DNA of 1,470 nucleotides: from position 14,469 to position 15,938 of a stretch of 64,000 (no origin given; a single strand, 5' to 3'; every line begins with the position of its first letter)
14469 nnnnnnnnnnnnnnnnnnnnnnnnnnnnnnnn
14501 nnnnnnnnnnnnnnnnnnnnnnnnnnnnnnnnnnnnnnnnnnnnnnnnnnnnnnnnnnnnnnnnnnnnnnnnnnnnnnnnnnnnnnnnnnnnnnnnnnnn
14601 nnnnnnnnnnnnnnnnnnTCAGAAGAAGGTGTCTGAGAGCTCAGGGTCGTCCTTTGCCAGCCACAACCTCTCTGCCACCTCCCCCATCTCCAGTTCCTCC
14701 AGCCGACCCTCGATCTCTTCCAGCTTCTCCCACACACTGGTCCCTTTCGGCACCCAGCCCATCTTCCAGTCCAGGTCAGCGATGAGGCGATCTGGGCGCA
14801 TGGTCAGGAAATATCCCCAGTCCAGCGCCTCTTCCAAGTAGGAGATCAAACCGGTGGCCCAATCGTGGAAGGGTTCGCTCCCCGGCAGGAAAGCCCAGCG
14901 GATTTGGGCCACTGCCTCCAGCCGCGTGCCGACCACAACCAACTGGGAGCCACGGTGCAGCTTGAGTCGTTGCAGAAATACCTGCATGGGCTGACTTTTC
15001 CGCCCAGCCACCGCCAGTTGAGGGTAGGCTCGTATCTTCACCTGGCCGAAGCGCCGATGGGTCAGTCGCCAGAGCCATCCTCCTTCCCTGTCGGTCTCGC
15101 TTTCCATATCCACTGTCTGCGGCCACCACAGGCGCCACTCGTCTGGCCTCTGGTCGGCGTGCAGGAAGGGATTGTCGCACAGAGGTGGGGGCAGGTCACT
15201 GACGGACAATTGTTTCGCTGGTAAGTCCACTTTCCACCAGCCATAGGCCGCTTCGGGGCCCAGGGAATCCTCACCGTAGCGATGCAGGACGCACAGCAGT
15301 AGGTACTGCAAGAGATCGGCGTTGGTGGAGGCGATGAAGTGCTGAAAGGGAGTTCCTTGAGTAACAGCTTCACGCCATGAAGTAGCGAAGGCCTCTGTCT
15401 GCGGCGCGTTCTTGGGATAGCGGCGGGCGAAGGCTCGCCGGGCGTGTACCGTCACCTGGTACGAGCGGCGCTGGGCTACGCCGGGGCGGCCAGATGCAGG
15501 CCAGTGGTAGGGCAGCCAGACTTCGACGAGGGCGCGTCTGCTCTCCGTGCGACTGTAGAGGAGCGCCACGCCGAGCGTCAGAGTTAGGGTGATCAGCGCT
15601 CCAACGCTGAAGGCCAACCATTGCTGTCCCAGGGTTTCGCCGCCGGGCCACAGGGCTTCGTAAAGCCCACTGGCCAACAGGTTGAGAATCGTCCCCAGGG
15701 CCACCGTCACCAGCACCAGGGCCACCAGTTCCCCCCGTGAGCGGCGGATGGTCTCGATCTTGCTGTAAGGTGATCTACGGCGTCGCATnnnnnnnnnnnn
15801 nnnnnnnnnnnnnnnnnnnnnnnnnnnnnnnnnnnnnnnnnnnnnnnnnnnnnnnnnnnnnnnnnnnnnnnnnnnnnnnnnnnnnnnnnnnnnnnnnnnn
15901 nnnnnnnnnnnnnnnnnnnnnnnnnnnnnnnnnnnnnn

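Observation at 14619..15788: Uncharacterised two-TM membrane protein encoded inside the cmr-cas6 operon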

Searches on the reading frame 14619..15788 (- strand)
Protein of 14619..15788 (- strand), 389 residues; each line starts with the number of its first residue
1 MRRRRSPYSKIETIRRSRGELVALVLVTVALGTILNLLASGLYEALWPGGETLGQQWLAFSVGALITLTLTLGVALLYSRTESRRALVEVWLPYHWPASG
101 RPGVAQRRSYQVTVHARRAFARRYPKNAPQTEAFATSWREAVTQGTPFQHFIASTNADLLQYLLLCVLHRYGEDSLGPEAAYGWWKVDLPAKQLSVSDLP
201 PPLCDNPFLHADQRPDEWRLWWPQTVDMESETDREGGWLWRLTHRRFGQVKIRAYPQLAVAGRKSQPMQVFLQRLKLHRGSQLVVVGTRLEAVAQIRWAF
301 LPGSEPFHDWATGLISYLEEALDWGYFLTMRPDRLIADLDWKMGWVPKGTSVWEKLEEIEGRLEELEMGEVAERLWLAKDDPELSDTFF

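Call 4: search_protein_families(library=pfam, proteins=[window:14619-15788:-], max_evalue=0.01)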
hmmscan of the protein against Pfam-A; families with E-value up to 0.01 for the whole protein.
window:14619-15788:- (389 aa): 0 families

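Call 5: search_protein_families(library=ncbifam, proteins=[window:14619-15788:-], max_evalue=0.01)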
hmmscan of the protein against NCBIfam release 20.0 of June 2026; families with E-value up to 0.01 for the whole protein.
window:14619-15788:- (389 aa): 0 families

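Call 6: search_protein_families(library=padloc, proteins=[window:14619-15788:-], max_evalue=1)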
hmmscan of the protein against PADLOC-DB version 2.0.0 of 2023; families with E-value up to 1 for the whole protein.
window:14619-15788:- (389 aa): 0 families

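Call 7: find_homologous_proteins(query=window:14619-15788:-, max_evalue=0.001)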
Query window:14619-15788:- (389 aa): 54 proteins with E <= 0.001 among 8000 candidates.
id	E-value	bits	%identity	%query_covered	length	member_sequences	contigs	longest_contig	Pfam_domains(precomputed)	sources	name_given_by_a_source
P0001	1.4e-264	895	100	100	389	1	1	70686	-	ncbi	-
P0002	1.7e-203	694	80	97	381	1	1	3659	-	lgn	-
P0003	1.4e-193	662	75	99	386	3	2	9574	-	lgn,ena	-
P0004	5.4e-186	636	72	98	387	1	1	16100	-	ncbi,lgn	-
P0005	9.8e-179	613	70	95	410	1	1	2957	-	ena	-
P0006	2.2e-178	611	72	95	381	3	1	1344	-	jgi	jgi:hypothetical protein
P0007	9.1e-178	609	73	96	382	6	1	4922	-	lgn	-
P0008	1.2e-173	596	72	94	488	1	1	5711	-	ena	-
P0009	2.5e-141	489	58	99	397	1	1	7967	-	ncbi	-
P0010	5.3e-133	462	57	98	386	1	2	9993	-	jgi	-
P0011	1.4e-128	447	56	98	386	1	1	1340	-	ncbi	-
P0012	3.4e-128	446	57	94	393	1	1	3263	-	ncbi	-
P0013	7.1e-128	445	57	94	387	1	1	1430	-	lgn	-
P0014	1.1e-127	444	57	94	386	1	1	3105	-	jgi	jgi:hypothetical protein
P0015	3.1e-127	443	56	98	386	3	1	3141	-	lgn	-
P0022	3.0e-119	417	54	95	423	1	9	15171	-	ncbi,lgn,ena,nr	ncbi:MAG: hypothetical protein H8E35_08830 [Ardenticatenia bacterium]|nr:hypothetical protein [Arden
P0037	6.9e-105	369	48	95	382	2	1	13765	-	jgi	jgi:hypothetical protein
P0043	2.4e-102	361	50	95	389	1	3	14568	-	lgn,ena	-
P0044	5.4e-101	357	48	94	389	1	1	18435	-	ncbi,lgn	-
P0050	1.5e-90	322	46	94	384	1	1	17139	-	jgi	jgi:hypothetical protein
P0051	3.1e-85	305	43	92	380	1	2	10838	-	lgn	-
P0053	1.5e-81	293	44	94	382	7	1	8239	-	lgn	-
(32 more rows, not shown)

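Call 11: find_encoding_contigs(protein=P0044, flank=10000, max_places=2)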
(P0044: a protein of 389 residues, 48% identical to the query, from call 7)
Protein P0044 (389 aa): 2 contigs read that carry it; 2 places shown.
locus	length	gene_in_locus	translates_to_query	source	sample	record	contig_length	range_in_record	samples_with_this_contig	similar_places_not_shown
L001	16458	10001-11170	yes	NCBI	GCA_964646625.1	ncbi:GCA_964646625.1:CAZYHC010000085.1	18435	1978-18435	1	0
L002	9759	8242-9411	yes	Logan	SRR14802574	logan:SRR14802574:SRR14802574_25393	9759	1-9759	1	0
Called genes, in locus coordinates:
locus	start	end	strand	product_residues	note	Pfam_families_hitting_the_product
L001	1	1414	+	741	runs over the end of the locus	PF13625:Helicase_C_3 (weak), PF13280:WYL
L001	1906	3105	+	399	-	PF03787:RAMPs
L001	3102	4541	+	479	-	PF03787:RAMPs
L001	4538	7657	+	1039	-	-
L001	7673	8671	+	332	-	PF03787:RAMPs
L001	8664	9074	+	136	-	-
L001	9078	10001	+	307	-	PF03787:RAMPs (faint)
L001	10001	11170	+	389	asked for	-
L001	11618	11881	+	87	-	-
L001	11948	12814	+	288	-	PF19308:CRISPR_Cas6_N, PF10040:CRISPR_Cas6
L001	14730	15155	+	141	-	-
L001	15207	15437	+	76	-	-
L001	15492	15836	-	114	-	-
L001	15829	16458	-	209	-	?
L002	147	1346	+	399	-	PF03787:RAMPs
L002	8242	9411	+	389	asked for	-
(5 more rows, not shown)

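Call 12: find_encoding_contigs(protein=P0050, flank=10000, max_places=2)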
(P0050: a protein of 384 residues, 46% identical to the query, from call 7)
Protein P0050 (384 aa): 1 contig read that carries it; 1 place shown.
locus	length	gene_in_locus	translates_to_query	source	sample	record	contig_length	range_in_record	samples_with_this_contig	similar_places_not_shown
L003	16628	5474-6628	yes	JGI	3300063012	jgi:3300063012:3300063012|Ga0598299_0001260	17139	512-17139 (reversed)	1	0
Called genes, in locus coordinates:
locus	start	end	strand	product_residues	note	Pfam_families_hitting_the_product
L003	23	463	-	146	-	PF13358:DDE_3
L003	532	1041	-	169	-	PF13384:HTH_23, PF06056:Terminase_5 (weak), PF13518:HTH_28, PF01381:HTH_3 (faint), PF13551:HTH_29, PF08281:Sigma70_r4_2 (weak), PF13565:HTH_32, PF13592:HTH_33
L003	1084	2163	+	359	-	PF00205:TPP_enzyme_M, PF02775:TPP_enzyme_C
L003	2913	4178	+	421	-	PF09861:Lar_N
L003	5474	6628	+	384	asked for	-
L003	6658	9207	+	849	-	PF24883:NPHP3_N (faint)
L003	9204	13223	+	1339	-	PF05729:NACHT (weak), PF24883:NPHP3_N (faint)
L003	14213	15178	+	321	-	-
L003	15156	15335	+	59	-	-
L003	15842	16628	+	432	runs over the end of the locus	?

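Call 13: find_encoding_contigs(protein=P0053, flank=10000, max_places=3)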
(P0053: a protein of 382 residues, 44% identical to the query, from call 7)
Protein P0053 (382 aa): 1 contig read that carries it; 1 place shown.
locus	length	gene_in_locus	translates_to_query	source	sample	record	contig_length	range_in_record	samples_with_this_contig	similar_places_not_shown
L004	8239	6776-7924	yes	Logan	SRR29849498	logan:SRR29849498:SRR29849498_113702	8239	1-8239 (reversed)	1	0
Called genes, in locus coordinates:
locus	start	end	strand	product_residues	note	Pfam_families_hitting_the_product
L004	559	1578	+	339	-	PF03372:Exo_endo_phos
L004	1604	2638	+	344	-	PF02230:Abhydrolase_2 (faint), PF00561:Abhydrolase_1, PF02129:Peptidase_S15 (faint), PF12146:Hydrolase_4, PF12697:Abhydrolase_6, PF00326:Peptidase_S9, PF12146:Hydrolase_4 (weak)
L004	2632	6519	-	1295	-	PF05729:NACHT (weak), PF24883:NPHP3_N (faint)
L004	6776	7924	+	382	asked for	-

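Call 14: find_encoding_contigs(protein=P0051, flank=10000, max_places=3)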
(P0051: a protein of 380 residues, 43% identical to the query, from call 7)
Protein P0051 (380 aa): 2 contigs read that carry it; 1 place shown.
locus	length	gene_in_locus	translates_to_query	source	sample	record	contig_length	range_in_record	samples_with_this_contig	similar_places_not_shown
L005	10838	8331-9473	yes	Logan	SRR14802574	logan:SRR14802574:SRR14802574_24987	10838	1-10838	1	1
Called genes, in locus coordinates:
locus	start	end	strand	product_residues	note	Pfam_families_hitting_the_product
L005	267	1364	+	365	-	PF03787:RAMPs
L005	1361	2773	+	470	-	PF03787:RAMPs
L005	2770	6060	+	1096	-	-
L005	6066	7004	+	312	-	PF03787:RAMPs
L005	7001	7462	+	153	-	-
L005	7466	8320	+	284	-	-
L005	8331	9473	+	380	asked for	-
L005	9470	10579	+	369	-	PF27225:AF_1859_N, PF10040:CRISPR_Cas6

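Call 15: find_encoding_contigs(protein=P0037, flank=10000, max_places=3)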
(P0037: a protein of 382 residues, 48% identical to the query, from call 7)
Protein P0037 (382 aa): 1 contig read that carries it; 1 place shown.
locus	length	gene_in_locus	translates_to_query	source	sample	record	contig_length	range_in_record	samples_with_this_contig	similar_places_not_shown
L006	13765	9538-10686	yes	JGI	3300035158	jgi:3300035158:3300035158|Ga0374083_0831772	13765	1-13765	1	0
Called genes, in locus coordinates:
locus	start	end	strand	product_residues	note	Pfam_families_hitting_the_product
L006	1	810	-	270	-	?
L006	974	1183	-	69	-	-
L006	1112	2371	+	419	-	PF03787:RAMPs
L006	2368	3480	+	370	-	PF03787:RAMPs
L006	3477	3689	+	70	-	-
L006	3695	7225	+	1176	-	-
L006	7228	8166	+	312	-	PF03787:RAMPs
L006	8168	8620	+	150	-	-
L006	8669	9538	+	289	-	-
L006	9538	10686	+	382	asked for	-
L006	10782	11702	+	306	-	PF00078:RVT_1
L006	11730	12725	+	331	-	PF01867:Cas_Cas1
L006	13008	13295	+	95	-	PF09827:CRISPR_Cas2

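Call 16: find_encoding_contigs(protein=P0043, flank=10000, max_places=3)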
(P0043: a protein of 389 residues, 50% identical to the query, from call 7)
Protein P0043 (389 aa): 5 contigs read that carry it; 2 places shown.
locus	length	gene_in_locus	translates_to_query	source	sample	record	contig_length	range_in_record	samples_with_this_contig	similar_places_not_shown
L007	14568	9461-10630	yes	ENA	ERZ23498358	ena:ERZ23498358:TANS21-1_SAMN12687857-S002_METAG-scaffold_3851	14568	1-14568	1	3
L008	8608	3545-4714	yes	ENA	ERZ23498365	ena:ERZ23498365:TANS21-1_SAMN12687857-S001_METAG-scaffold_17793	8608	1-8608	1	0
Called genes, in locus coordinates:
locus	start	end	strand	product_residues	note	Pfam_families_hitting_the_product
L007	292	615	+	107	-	-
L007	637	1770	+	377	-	PF12717:Cnd1 (faint), PF02985:HEAT (faint), PF13513:HEAT_EZ (faint), PF03130:HEAT_PBS (faint), PF24714:TOR1L1_N (faint), PF13646:HEAT_2, PF00514:Arm (weak)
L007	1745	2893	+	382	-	PF03787:RAMPs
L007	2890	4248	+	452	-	PF03787:RAMPs (weak)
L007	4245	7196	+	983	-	-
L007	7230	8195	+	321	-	PF03787:RAMPs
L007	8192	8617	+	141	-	-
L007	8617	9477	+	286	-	-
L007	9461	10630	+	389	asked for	-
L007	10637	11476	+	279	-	PF19308:CRISPR_Cas6_N, PF10040:CRISPR_Cas6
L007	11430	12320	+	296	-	PF00078:RVT_1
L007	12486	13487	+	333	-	PF01867:Cas_Cas1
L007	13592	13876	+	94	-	PF09827:CRISPR_Cas2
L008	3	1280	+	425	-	?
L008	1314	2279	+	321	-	PF03787:RAMPs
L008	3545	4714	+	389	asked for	-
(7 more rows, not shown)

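Call 18: predict_structure(alignment_id=A1)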
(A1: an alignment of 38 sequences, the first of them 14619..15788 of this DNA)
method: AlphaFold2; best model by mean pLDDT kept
length: 389 residues; sequences in the alignment: 38
mean_pLDDT: 85.3   pTM: 0.76
mean pLDDT of the five models: 85.3, 84.1, 82.7, 81.8, 81.5
residues with pLDDT >= 90: 212; 70-90: 114; 50-70: 51; < 50: 12
segments of 3 or more residues with pLDDT < 50: 1-3, 9-13
pLDDT, mean of each block of 10 residues (from residue 1): 47 53 72 79 67 76 84 77 92 91 92 96 95 95 96 97 98 96 91 98 97 96 98 94 97 97 92 83 96 91 92 94 90 61 59 76 85 75 60
secondary structure, 60 per line:
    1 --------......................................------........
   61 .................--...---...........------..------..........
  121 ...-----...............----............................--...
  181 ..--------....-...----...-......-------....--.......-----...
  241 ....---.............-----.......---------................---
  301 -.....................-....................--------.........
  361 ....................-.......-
elements in order: H9-46 H53-77 E80-82 E86-96 H111-123 H129-143 H148-175 H178-182 E191-194 H207-212 E220-223 E226-232 E238-244 E248-260 H266-272 E282-297 H302-322 H324-343 H352-380 H382-388

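Call 22: fold_search(model_id=the predicted structure, library=pdb)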
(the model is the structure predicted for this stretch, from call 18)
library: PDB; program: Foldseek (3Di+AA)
matches with E <= 10: 398; with E <= 0.001: 0
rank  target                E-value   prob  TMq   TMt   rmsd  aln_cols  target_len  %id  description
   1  3nj0_C                1.5e-01  0.16  0.13  0.22   6.4       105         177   13  X-ray crystal structure of the PYL2-pyrabactin A complex (released 2010-08-18)
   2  8e9b_D                1.9e-01  0.04  0.10  0.11  23.1       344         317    6  Cryo-EM structure of S. pombe Arp2/3 complex in the branch junction (released 2023-02-01)
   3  4fpw_B                2.1e-01  0.14  0.13  0.22  12.3       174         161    9  Crystal Structure of CalU16 from Micromonospora echinospora. Northeast Structural Genomics Consortium Target MiR12. (released 2012-12-12)
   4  3kaz_C                2.7e-01  0.23  0.13  0.24   6.3       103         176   11  Crystal structure of abscisic acid receptor PYL2 (released 2009-12-08)
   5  3nj0_A                2.7e-01  0.23  0.13  0.23   6.5       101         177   11  X-ray crystal structure of the PYL2-pyrabactin A complex (released 2010-08-18)
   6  3kdh_A                2.7e-01  0.21  0.12  0.21   7.7       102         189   13  Structure of ligand-free PYL2 (released 2009-11-10)
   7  3nj0_B                2.7e-01  0.20  0.13  0.23   6.5       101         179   12  X-ray crystal structure of the PYL2-pyrabactin A complex (released 2010-08-18)
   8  3ns2_B                2.7e-01  0.14  0.12  0.21   6.9       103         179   12  High-resolution structure of pyrabactin-bound PYL2 (released 2010-07-21)
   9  3nr4_A                3.1e-01  0.12  0.11  0.19   8.0       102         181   12  Pyrabactin-bound PYL2 (released 2010-07-14)
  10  4la7_A                3.2e-01  0.14  0.13  0.22   6.1       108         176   11  X-ray crystal structure of the PYL2-quinabactin-Hab1 ternary complex (released 2013-08-07)
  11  3njo_A                3.4e-01  0.14  0.12  0.23   6.7       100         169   11  X-ray crystal structure of the Pyr1-pyrabactin A complex (released 2010-08-18)
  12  8qhh_MODEL_1_A        3.8e-01  0.08  0.09  0.19  10.7       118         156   10  NMR solution structure of the green kiwi fruit allergen Act d 8.0101 (released 2023-11-08)
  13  3gke_B                3.8e-01  0.08  0.09  0.10  21.3       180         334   12  Crystal Structure of Dicamba Monooxygenase (released 2009-07-21)
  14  5iff_B                3.8e-01  0.02  0.07  0.11  20.5       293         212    9  Crystal structure of R.PabI-nonspecific DNA complex (released 2016-11-23)
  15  3nmp_A                4.1e-01  0.16  0.13  0.23   6.4       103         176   12  Crystal structure of the abscisic receptor PYL2 mutant A93F in complex with pyrabactin (released 2010-08-25)
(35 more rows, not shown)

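Call 23: search_protein_representatives(alignment_id=A1)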
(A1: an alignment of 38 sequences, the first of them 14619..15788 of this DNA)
Query: 38 sequences, 388 profile positions. Proteins with E-value up to 0.001 (for the whole library): 124; up to 1e-10: 86; up to 1e-30: 44. The best 124 are listed.
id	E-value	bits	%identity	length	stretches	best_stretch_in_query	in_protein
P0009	1.1e-179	613.8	-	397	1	1-373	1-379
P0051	2.9e-155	533.4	-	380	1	1-380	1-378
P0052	8.0e-155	532.0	-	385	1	1-387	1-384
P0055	2.3e-152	523.9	-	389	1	2-387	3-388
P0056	2.6e-141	487.5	-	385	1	1-376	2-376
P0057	7.0e-117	407.1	-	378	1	1-372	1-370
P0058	6.5e-114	397.3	-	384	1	2-374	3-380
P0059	1.5e-101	356.6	-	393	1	4-372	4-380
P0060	2.5e-101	355.9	-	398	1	2-377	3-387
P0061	8.8e-95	334.3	-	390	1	2-370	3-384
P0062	1.2e-93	330.6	-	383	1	2-371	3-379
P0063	3.2e-89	316.0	-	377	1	2-371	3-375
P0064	3.9e-87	309.1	-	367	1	3-364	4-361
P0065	7.5e-85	301.6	-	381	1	1-370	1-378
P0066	7.9e-85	301.5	-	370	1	2-364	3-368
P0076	2.7e-59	217.5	-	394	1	2-373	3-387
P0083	8.6e-44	166.4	-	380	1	16-367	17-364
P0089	7.1e-38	147.0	-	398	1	4-367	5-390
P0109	1.5e-22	96.5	-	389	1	16-374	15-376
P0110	1.6e-22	96.4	-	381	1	22-345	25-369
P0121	3.9e-18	82.0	-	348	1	10-330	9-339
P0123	1.7e-16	76.6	-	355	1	10-344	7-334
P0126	1.2e-15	73.8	-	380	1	20-345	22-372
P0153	2.7e-07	46.3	-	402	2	56-344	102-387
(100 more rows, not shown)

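Call 24: find_related_loci(query=A1, collection=genome_contigs, flank=10000)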
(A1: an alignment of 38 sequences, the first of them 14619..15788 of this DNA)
Query A1 (389 aa) in genome_contigs; peptide patterns used: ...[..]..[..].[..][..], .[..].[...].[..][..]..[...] (x = any residue, [..] = any of these).
74 stretches matched a pattern; 7 encode a relative of the query (tblastn E <= 1e-3); 7 distinct loci.
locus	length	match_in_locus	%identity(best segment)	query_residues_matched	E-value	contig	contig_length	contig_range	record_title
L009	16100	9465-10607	72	1-380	0e+0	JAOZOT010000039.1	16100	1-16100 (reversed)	MAG: Anaerolineae bacterium isolate GMC4.maxbin2.235_sub GMC4_4079_length_16100_cov_23.956560, whole genome shotgun sequ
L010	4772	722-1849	52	1-381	4e-113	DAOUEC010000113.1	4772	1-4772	MAG TPA_asm: Anaerolineae bacterium isolate N3_163 k131_1415715, whole genome shotgun sequence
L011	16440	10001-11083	47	6-367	4e-102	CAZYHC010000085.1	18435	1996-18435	MAG TPA_asm: uncultured Anaerolineales bacterium isolate binchicken_co294_99 genome assembly, contig: NODE_3284_length_1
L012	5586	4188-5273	57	6-368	3e-101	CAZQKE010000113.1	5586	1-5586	MAG TPA_asm: uncultured Anaerolineaceae bacterium isolate binchicken_co219_462 genome assembly, contig: k141_408402, who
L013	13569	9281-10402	45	1-368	5e-79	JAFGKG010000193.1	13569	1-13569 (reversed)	MAG: Chloroflexia bacterium isolate Zod_Metabat.323 k87_11712753, whole genome shotgun sequence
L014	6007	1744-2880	40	1-382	1e-76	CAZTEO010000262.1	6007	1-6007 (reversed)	MAG TPA_asm: uncultured Anaerolineales bacterium isolate binchicken_co15_108 genome assembly, contig: NODE_12457_length_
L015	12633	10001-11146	40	1-385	5e-74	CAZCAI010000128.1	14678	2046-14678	MAG TPA_asm: uncultured Anaerolineales bacterium isolate SRP332253_co1_146 genome assembly, contig: NODE_6869_length_146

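Call 28: find_encoding_contigs(protein=P0109, flank=10000, max_places=3)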
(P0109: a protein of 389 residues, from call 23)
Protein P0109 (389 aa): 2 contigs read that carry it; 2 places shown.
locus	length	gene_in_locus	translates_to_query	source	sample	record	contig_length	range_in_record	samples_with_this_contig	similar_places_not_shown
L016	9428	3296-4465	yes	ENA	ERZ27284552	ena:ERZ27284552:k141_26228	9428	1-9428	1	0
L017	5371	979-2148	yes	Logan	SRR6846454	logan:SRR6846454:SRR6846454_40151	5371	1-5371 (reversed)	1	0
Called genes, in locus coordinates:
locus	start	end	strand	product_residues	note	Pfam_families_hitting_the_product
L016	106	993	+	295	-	-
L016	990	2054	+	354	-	PF03787:RAMPs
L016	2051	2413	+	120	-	-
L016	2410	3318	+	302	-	-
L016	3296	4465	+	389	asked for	-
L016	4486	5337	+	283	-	PF10040:CRISPR_Cas6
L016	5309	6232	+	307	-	PF00078:RVT_1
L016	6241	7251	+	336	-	PF01867:Cas_Cas1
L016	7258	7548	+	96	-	PF09827:CRISPR_Cas2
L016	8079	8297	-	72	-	-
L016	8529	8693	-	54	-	-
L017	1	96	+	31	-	?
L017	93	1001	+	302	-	-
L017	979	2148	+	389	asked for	-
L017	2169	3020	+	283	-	PF10040:CRISPR_Cas6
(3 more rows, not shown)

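Call 29: find_encoding_contigs(protein=P0126, flank=10000, max_places=3)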
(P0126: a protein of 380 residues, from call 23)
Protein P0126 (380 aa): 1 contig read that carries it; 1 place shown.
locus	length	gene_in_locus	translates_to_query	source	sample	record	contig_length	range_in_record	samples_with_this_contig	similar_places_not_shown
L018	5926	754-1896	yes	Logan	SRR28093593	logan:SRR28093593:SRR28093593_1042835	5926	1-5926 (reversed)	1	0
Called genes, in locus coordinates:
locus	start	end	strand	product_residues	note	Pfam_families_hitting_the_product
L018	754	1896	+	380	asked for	-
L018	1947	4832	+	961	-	-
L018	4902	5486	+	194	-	-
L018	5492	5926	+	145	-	?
